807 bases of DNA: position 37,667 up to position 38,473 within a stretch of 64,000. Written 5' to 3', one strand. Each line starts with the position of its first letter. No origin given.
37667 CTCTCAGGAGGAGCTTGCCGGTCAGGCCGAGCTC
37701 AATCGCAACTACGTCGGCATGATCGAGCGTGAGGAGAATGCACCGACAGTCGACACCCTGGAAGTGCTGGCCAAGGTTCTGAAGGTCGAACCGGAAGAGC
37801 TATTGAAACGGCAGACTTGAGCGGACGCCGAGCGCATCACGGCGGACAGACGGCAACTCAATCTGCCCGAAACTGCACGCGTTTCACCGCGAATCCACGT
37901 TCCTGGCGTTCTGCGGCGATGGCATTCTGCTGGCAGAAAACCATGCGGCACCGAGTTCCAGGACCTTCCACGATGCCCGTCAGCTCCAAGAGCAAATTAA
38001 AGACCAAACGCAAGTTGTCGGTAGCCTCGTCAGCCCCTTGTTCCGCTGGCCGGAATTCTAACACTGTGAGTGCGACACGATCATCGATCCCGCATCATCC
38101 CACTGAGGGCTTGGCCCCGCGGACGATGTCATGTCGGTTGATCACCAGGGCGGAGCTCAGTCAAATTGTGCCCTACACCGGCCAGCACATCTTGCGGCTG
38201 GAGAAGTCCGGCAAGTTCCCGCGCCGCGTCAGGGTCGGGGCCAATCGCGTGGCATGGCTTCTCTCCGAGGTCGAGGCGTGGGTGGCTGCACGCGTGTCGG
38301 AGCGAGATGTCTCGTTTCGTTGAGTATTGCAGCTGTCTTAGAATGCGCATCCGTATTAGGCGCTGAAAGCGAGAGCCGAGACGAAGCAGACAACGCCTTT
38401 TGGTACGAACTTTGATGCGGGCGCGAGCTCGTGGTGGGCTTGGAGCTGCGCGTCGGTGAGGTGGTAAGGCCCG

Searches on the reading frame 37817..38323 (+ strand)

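Call 11: search_protein_families(library=pfam, proteins=[window:37817-38323:+], max_evalue=0.001)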
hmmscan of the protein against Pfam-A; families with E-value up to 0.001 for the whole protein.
window:37817-38323:+ (168 aa): 1 family
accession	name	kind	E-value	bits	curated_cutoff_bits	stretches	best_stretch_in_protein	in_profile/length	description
PF05930.18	Phage_AlpA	-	1.7e-08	34.7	21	1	110-156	5-51/51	Prophage CP4-57 regulatory protein (AlpA)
